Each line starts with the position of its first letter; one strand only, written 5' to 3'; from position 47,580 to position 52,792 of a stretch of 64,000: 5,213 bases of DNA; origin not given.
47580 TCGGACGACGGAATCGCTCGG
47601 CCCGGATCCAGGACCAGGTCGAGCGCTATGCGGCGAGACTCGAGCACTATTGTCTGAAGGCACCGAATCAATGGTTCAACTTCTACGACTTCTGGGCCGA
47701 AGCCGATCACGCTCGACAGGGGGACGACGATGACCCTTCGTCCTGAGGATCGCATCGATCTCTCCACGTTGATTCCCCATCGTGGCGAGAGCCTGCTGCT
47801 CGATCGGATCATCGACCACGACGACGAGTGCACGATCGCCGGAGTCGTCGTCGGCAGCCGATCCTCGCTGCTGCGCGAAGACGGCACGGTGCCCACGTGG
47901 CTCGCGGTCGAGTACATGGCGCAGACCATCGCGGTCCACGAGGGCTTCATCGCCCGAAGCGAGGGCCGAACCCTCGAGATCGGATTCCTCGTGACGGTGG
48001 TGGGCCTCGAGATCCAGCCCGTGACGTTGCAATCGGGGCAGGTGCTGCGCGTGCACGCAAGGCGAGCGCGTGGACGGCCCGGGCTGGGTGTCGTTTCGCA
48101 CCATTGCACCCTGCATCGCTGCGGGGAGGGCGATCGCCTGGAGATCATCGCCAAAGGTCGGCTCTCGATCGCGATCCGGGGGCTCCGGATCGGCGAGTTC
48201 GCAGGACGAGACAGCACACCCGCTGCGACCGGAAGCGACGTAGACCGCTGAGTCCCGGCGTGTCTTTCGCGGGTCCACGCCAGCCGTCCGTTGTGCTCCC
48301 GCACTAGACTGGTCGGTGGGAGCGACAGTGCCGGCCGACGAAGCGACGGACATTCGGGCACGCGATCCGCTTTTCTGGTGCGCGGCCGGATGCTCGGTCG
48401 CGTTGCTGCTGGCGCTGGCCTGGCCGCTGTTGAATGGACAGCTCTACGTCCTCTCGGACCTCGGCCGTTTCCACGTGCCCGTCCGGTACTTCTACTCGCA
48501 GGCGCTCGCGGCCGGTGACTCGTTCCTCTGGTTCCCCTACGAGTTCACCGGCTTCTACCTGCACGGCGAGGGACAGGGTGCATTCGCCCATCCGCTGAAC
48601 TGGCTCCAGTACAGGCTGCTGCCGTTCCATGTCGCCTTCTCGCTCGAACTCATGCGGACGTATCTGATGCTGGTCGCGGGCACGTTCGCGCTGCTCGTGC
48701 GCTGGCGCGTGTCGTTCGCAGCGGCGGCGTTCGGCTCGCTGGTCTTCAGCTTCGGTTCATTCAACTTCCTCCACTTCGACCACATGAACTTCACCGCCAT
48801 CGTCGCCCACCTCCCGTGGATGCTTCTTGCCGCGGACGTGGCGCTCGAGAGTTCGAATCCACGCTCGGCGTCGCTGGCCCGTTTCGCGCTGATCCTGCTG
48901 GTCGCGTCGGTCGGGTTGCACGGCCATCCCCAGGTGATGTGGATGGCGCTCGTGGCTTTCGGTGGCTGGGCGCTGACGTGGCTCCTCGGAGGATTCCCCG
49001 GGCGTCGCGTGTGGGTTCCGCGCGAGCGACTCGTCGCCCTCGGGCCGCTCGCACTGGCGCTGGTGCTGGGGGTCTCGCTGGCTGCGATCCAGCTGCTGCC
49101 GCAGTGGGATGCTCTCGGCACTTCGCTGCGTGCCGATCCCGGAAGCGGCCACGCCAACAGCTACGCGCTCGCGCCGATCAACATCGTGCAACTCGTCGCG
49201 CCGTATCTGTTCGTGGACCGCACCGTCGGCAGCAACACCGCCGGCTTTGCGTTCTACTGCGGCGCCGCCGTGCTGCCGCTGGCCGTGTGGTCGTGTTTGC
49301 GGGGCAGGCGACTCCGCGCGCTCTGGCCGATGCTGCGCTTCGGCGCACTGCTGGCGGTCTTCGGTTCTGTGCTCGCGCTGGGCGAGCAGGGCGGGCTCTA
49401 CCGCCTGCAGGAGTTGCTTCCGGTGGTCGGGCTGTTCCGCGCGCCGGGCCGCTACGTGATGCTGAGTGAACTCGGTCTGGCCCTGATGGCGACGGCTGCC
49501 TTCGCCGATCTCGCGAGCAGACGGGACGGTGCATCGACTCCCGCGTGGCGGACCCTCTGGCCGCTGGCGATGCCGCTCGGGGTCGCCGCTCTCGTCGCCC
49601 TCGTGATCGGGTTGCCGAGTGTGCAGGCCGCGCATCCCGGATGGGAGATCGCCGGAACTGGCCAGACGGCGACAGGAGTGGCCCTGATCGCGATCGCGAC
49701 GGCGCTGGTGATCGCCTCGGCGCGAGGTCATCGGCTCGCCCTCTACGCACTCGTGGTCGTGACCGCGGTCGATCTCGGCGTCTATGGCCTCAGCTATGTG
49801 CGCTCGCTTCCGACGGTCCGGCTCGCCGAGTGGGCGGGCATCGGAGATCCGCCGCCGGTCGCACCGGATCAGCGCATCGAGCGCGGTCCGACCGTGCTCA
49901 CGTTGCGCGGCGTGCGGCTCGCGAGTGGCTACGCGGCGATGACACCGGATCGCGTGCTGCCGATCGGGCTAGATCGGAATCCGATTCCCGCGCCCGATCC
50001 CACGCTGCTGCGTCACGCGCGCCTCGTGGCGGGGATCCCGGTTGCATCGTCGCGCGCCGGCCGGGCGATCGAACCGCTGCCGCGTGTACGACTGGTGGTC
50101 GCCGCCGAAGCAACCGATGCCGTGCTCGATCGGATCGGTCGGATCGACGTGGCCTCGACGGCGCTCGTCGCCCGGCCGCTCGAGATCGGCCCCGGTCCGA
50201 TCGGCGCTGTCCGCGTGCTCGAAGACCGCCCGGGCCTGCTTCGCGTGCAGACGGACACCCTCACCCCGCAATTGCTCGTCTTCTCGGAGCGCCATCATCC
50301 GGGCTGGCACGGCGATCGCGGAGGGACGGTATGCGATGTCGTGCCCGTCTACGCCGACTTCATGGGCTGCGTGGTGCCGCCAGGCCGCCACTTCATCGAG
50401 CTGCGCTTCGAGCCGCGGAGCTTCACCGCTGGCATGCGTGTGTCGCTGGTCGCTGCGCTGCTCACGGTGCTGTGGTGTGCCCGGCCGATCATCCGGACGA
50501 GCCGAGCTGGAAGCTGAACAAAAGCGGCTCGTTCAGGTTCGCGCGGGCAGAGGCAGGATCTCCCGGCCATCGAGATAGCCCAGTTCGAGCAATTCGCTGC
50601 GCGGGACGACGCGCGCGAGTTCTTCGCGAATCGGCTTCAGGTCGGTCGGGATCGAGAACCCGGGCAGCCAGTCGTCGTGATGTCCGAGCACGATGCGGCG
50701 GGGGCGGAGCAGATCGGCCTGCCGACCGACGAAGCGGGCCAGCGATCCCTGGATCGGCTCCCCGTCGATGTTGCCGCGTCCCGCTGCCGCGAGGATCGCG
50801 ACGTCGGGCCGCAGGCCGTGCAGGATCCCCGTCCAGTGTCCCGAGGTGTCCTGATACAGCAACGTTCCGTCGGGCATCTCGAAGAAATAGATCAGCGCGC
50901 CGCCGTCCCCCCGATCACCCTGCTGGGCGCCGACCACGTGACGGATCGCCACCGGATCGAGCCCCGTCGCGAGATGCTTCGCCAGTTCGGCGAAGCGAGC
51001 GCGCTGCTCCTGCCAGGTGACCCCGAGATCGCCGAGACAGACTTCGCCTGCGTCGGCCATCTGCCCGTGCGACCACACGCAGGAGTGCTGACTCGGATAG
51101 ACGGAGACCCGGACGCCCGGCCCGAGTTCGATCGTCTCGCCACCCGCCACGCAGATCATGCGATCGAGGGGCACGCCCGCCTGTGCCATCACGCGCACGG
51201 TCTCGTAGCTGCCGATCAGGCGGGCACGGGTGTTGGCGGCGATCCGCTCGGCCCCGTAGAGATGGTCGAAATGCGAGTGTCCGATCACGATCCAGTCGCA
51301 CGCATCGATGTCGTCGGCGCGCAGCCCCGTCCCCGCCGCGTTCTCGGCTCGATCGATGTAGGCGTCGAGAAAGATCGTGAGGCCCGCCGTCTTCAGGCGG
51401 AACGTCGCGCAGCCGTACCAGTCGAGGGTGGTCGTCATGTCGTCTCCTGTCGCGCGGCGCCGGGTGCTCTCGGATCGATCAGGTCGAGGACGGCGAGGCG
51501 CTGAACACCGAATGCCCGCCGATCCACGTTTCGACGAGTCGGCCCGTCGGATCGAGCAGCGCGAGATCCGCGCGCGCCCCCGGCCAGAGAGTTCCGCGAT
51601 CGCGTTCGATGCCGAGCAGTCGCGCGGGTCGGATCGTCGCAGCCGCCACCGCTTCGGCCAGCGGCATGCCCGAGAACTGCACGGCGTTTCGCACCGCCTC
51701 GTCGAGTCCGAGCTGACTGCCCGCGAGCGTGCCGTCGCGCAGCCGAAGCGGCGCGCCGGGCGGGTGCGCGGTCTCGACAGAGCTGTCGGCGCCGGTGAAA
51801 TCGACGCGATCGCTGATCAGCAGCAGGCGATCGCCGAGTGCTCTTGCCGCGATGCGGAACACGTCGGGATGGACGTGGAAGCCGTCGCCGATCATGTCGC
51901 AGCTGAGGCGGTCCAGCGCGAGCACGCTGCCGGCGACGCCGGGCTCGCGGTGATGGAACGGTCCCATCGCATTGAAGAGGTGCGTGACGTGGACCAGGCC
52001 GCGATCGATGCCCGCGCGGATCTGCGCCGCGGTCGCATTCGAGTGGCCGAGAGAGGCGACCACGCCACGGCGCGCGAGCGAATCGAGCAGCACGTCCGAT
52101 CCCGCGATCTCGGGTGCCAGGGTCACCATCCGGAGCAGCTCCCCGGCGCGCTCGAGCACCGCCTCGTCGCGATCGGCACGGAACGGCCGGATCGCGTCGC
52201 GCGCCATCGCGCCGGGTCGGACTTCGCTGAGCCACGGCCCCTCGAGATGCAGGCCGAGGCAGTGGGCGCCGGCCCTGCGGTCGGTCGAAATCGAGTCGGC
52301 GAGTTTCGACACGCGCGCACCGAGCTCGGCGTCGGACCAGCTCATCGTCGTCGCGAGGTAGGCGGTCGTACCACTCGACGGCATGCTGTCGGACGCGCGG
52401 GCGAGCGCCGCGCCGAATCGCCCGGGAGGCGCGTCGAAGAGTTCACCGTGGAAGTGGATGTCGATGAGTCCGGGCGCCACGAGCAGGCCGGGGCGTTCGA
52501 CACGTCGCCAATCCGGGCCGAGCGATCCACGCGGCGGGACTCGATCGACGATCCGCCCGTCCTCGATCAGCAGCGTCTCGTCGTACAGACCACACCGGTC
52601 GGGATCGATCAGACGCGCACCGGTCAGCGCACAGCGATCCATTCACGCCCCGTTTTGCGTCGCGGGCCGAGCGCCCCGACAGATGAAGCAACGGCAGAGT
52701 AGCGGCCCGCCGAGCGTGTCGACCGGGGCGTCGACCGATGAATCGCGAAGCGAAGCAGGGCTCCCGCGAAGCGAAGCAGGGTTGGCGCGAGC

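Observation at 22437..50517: Aryl-polyene-type pigment cluster that mixes xanthomonadin, flexirubin and foreign radical-SAM features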

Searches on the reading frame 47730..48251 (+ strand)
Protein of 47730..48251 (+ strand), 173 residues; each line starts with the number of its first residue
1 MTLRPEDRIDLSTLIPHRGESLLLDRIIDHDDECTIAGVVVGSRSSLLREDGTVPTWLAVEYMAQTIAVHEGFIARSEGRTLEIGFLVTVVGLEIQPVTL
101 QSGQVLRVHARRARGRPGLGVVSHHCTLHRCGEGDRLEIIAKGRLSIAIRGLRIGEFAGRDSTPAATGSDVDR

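Call 7: search_protein_families(library=pfam, proteins=[window:47730-48251:+], max_evalue=0.01)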
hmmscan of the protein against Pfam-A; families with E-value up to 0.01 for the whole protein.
window:47730-48251:+ (173 aa): 1 family
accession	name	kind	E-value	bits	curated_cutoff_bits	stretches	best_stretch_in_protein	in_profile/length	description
PF22817.2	ApeP-like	-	7.5e-08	32.6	27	1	14-112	10-111/158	ApeP dehydratase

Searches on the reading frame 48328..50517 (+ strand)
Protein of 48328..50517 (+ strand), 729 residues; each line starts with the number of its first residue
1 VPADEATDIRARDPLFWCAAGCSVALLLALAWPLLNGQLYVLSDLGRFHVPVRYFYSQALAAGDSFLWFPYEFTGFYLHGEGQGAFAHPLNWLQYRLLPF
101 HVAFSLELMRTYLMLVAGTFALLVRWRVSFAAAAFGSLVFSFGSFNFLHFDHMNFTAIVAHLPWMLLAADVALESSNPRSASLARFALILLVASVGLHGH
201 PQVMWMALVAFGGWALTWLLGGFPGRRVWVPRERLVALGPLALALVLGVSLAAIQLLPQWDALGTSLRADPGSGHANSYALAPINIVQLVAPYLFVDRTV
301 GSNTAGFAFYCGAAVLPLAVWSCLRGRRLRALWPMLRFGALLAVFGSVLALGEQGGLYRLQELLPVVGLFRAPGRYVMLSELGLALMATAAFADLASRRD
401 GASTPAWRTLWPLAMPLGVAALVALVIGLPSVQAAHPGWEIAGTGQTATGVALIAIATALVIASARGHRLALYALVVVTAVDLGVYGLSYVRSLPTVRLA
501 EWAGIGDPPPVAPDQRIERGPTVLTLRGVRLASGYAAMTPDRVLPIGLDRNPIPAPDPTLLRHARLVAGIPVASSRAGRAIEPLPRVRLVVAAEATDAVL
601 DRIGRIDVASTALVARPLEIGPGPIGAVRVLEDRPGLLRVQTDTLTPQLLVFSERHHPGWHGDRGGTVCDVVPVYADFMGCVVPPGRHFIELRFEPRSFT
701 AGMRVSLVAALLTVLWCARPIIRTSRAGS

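Call 7: search_protein_families(library=pfam, proteins=[window:48328-50517:+], max_evalue=0.01)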
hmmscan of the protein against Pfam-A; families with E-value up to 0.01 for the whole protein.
window:48328-50517:+ (729 aa): 0 families

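Call 12: search_protein_families(library=ncbifam, proteins=[window:48328-50517:+], max_evalue=0.001)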
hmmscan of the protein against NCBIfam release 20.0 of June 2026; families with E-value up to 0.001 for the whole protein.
window:48328-50517:+ (729 aa): 1 family
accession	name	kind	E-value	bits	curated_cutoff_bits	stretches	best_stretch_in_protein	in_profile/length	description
NF047590.1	GlcsyltransPgfM2Strep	equivalog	0.00085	17.6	1500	0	653-717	813-877/884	glycosyltransferase PgfM2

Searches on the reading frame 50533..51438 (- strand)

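Call 7: search_protein_families(library=pfam, proteins=[window:50533-51438:-], max_evalue=0.01)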
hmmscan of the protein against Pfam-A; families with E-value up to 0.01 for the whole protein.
window:50533-51438:- (301 aa): 3 families
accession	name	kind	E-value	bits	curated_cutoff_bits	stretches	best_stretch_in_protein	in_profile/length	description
PF12706.13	Lactamase_B_2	-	1.7e-08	34.7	27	1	22-122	3-116/200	Beta-lactamase superfamily domain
PF13483.12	Lactamase_B_3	-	1.3e-06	28.9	24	1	5-121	2-85/160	Beta-lactamase superfamily domain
PF00753.33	Lactamase_B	-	0.00017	22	22.7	1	40-88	37-85/196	Metallo-beta-lactamase superfamily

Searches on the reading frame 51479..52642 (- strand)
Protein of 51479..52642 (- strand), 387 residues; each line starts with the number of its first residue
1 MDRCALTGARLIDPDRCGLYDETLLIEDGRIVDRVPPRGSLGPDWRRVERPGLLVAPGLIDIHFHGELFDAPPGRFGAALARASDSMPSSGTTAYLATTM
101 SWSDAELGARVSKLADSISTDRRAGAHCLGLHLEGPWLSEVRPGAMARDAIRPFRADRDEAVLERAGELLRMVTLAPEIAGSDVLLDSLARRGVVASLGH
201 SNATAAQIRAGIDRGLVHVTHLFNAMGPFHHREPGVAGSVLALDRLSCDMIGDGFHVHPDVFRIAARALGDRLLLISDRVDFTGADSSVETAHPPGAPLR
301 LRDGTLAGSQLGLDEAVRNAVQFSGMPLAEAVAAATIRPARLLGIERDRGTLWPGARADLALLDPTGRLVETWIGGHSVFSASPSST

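Call 7: search_protein_families(library=pfam, proteins=[window:51479-52642:-], max_evalue=0.01)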
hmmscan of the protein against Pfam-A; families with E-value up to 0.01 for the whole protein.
window:51479-52642:- (387 aa): 2 families
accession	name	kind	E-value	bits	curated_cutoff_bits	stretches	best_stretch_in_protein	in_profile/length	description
PF01979.26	Amidohydro_1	-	5.1e-20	72.4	25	1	55-377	2-343/345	Amidohydrolase family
PF07969.17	Amidohydro_3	-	6.3e-11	42.9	29.7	1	326-365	407-446/472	Amidohydrolase family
